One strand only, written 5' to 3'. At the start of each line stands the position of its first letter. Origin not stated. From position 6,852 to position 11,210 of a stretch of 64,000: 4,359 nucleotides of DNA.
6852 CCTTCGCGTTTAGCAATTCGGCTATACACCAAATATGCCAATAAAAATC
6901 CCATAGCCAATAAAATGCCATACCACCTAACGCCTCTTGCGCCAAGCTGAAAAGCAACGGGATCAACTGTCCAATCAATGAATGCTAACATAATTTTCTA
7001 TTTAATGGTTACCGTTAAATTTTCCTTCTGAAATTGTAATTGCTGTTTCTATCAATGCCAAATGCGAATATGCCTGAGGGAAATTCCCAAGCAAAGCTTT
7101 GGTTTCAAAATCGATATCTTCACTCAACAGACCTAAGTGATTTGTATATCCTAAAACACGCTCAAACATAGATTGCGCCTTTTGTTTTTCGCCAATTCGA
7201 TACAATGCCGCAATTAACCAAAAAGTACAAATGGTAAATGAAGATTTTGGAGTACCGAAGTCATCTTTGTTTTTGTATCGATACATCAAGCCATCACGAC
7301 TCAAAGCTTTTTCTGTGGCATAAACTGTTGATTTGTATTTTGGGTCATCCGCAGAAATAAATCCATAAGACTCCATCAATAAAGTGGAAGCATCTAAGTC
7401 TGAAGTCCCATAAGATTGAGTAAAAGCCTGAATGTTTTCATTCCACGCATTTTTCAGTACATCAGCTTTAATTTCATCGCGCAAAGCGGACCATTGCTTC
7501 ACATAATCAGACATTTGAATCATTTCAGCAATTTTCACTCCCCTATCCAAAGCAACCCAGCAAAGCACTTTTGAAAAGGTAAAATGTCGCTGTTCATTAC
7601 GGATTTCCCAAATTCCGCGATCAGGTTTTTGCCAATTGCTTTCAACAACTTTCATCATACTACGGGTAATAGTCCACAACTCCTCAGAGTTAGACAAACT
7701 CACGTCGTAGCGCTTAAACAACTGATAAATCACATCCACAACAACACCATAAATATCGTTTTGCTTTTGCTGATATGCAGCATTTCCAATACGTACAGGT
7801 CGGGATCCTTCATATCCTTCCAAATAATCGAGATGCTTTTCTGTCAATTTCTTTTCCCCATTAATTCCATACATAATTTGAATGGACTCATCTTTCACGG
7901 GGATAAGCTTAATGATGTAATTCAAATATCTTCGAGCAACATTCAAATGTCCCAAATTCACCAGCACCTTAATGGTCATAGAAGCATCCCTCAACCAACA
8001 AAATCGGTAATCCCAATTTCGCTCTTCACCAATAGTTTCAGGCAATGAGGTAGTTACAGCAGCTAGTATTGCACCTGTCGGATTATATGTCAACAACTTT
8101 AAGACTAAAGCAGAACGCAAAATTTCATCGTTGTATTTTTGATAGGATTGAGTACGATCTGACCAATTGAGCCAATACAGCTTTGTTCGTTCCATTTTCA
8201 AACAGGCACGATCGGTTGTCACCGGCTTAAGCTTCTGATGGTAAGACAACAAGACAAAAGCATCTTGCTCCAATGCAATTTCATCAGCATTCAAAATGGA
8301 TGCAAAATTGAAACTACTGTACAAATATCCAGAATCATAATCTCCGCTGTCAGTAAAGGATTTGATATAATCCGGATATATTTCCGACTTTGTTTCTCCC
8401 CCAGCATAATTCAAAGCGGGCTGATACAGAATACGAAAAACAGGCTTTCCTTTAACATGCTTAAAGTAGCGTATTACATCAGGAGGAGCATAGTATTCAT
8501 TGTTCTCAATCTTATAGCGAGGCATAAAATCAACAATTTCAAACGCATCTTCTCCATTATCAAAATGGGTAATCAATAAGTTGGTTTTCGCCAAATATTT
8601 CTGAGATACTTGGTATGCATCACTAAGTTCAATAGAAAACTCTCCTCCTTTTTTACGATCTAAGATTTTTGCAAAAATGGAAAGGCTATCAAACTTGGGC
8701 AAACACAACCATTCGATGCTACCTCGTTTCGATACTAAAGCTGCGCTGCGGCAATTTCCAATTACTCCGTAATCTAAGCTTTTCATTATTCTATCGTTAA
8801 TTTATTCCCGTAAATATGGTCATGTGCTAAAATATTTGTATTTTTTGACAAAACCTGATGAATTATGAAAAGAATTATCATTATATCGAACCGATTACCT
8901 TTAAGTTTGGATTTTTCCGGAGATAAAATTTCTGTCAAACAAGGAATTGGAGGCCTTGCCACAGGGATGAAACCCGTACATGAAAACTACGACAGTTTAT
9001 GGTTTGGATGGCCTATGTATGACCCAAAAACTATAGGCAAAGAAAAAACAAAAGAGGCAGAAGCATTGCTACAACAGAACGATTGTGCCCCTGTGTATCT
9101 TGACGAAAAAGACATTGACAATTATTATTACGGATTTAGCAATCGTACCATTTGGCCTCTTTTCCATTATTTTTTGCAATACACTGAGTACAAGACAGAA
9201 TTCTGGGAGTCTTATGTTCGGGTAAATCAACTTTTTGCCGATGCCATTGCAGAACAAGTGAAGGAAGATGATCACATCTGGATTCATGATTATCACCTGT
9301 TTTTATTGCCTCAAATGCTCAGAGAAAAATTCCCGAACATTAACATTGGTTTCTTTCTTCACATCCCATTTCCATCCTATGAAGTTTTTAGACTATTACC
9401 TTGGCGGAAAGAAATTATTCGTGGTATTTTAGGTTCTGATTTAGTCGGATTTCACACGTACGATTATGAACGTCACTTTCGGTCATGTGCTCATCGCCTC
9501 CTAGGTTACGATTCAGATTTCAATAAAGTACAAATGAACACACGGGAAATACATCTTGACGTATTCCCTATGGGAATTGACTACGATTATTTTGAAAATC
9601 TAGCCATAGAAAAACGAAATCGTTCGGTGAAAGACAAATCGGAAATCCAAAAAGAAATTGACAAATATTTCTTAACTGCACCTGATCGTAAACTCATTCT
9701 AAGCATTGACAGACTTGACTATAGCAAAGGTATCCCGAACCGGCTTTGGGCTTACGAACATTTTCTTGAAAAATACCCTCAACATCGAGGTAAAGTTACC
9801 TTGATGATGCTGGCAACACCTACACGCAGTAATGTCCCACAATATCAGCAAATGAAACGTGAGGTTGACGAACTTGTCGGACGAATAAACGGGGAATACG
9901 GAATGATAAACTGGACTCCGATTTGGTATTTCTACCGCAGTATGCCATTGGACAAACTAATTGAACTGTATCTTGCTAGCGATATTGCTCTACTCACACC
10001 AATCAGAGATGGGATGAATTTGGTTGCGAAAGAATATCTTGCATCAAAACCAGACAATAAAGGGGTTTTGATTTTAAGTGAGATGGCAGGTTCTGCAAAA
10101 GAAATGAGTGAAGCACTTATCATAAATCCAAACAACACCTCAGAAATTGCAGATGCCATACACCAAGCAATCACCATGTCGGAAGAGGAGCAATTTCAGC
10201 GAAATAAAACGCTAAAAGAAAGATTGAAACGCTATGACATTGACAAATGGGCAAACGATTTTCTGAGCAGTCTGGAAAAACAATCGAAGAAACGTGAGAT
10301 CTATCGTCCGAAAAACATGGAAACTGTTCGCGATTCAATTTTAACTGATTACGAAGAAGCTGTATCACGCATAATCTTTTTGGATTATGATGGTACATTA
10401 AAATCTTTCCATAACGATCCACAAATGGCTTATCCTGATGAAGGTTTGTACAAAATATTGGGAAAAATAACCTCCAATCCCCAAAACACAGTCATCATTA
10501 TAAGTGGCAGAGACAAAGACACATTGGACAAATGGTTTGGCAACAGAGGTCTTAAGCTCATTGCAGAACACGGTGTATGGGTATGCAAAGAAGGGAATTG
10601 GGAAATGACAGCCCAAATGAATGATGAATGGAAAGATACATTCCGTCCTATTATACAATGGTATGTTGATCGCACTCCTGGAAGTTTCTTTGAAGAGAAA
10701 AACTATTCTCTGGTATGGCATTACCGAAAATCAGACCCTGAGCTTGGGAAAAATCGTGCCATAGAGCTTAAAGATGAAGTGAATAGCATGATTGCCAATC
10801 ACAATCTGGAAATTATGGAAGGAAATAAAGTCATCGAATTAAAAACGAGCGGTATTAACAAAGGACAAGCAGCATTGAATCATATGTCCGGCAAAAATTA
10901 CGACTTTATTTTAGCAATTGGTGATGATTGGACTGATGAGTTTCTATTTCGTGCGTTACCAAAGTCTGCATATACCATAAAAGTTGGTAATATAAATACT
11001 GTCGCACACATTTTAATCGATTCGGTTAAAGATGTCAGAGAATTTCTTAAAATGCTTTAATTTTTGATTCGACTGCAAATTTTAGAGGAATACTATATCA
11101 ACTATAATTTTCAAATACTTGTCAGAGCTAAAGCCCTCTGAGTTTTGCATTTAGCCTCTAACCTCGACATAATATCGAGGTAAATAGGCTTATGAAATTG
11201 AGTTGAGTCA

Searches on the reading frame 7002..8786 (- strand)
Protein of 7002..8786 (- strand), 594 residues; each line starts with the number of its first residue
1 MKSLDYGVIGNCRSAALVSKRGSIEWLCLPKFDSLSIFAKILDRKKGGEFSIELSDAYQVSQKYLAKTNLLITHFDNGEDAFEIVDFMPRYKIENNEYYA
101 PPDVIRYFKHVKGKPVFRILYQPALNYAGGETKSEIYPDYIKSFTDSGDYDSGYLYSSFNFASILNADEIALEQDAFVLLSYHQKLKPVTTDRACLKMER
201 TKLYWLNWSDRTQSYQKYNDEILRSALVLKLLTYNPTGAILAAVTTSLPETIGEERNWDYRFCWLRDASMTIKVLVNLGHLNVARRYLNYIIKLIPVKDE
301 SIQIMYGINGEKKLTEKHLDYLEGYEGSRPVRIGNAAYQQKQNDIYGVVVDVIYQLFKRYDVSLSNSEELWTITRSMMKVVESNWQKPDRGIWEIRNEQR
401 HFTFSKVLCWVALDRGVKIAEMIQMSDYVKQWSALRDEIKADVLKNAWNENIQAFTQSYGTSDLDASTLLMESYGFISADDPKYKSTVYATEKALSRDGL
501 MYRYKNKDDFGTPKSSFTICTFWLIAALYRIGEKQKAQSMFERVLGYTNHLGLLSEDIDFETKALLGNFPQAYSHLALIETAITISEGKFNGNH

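Call 54: search_protein_families(library=pfam, max_evalue=0.00001, proteins=[window:7002-8786:-])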
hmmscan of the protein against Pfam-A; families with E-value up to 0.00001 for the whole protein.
window:7002-8786:- (594 aa): 2 families
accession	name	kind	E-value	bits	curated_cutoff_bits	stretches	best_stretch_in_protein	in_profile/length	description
PF00723.27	Glyco_hydro_15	-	1.9e-69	235.1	22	1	217-582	2-426/427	Glycosyl hydrolases family 15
PF19291.4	TREH_N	-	9.2e-13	48.4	23.1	1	8-130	20-131/211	Trehalase-like, N-terminal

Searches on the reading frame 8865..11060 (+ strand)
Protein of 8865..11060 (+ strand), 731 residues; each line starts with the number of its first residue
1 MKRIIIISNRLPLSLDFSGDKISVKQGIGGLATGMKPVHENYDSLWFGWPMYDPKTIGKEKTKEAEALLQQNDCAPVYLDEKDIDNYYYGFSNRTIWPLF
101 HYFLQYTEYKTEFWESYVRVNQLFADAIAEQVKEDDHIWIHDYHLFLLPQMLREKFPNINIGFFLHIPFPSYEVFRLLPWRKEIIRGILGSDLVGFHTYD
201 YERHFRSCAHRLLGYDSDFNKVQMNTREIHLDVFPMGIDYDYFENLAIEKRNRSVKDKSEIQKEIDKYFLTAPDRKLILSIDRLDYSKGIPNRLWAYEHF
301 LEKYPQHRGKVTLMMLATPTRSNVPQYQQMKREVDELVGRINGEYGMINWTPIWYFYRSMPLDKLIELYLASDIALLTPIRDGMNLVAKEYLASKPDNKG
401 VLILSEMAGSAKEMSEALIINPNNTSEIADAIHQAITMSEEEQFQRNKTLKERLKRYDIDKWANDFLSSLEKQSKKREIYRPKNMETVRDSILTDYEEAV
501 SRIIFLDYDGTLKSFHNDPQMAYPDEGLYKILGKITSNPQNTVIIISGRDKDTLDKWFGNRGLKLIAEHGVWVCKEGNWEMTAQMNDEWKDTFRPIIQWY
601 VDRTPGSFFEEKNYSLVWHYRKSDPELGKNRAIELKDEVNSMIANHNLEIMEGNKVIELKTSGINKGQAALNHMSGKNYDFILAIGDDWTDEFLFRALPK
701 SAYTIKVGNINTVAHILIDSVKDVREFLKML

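Call 54: search_protein_families(library=pfam, max_evalue=0.00001, proteins=[window:8865-11060:+])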
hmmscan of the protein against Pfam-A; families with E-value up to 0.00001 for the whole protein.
window:8865-11060:+ (731 aa): 2 families
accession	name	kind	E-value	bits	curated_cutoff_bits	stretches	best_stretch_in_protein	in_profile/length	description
PF00982.27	Glyco_transf_20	-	1.6e-160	535.4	32.5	1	3-471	2-472/473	Glycosyltransferase family 20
PF02358.22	Trehalose_PPase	-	1.2e-51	175.5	27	1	505-702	1-207/235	Trehalose-phosphatase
